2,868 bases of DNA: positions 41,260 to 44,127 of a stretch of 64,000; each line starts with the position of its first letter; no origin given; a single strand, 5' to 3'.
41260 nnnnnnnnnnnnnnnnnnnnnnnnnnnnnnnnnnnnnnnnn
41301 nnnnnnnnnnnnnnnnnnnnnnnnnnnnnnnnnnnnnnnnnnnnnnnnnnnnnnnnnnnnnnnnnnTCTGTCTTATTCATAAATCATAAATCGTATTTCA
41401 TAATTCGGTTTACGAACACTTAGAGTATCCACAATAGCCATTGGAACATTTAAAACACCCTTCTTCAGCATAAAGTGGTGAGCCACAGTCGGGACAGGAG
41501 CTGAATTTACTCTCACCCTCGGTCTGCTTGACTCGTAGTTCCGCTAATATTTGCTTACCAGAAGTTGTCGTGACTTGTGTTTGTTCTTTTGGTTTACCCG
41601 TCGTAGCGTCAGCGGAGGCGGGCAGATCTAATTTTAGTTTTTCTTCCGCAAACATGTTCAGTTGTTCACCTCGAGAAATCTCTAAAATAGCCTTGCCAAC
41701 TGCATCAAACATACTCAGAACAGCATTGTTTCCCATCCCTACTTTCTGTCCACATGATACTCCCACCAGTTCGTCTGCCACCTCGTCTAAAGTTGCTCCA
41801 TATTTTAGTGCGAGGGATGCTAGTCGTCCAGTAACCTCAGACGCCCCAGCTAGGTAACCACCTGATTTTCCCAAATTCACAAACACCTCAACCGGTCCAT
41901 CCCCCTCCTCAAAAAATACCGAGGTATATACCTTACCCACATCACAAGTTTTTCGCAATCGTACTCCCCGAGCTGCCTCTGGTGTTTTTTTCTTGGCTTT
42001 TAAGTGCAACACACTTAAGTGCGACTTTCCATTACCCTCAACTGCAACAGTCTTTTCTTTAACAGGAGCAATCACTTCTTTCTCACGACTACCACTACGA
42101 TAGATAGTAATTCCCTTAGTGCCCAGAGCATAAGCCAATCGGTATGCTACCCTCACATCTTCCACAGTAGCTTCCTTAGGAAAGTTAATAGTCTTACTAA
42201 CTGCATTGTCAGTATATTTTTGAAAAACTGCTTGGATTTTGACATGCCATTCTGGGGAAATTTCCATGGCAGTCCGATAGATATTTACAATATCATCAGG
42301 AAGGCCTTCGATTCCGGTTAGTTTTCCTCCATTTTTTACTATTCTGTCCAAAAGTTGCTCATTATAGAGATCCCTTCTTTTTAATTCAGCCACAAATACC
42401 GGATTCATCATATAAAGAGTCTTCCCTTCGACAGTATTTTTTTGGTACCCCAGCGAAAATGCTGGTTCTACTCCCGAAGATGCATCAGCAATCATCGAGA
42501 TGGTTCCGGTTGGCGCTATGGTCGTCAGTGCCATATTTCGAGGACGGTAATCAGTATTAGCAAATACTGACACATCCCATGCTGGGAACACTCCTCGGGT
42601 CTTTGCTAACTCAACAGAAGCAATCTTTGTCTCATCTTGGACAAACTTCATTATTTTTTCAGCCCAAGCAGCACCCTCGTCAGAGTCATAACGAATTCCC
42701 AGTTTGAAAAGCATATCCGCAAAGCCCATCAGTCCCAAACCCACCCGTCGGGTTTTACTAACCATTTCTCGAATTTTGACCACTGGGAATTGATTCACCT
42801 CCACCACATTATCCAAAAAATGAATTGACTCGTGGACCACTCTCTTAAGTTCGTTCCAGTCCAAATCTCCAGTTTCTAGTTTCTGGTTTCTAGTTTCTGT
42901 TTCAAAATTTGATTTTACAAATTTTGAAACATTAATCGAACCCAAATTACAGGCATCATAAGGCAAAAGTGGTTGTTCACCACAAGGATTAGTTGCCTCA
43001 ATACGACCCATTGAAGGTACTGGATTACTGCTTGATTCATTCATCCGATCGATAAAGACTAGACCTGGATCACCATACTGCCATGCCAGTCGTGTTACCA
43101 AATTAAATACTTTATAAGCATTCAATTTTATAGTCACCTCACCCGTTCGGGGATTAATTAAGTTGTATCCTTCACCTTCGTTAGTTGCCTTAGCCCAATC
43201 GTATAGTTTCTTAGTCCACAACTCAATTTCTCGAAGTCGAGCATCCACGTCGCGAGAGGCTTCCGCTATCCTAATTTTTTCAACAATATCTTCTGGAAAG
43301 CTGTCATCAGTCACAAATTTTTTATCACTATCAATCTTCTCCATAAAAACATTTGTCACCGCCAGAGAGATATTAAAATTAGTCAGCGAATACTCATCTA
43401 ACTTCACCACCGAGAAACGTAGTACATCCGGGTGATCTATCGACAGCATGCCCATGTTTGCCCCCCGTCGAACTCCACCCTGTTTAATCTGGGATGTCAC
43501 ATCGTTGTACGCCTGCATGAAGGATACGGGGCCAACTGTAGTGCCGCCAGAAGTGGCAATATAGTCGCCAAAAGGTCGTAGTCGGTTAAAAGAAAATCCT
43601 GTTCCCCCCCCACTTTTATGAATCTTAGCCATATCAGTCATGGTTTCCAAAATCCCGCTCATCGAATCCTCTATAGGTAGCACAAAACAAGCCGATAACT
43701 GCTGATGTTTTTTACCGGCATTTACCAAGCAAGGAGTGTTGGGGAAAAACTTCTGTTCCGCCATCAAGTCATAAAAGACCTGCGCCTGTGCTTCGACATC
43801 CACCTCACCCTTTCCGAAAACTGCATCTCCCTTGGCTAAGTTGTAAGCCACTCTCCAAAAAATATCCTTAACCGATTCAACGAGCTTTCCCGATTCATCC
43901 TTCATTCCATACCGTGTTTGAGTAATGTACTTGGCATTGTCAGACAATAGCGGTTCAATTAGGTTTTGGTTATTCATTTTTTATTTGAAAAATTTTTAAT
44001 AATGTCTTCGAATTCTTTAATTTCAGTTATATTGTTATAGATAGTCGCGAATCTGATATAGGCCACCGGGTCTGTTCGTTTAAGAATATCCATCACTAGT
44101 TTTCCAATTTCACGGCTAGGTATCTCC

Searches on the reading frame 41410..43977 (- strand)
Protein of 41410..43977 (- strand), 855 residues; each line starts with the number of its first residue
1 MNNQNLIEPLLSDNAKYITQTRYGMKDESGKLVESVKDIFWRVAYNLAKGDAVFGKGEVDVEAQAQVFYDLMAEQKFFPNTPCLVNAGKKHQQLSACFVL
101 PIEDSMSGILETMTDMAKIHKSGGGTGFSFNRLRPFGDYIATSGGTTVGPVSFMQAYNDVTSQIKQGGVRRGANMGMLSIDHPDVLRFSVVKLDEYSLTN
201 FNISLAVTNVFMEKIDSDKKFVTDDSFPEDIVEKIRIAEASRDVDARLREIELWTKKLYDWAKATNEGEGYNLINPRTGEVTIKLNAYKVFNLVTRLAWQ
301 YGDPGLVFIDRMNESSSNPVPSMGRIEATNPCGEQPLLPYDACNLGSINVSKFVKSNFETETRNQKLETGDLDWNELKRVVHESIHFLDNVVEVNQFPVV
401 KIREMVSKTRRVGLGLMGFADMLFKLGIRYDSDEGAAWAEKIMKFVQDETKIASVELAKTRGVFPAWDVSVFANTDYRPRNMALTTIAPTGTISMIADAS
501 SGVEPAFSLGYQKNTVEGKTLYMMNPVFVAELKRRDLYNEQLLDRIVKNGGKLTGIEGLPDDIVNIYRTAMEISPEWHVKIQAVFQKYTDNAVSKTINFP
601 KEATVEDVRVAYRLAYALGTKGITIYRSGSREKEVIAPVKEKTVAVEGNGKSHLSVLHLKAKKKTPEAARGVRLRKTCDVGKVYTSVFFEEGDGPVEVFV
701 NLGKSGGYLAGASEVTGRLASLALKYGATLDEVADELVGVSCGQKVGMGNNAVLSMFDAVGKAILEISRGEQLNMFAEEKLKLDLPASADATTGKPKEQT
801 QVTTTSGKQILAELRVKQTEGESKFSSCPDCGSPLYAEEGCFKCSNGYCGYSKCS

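Call 18: search_protein_families(library=pfam, proteins=[window:41410-43977:-])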
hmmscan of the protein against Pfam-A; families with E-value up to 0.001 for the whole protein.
window:41410-43977:- (855 aa): 3 families
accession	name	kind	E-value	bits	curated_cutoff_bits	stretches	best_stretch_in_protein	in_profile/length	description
PF02867.20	Ribonuc_red_lgC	-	7.2e-124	414.7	23.9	2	95-474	1-346/523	Ribonucleotide reductase, barrel domain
PF00317.26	Ribonuc_red_lgN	-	1.7e-18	66.9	28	1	11-92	3-77/77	Ribonucleotide reductase, all-alpha domain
PF12637.14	TSCPD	-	8.2e-13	48.9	22.8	1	677-766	11-86/88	TSCPD domain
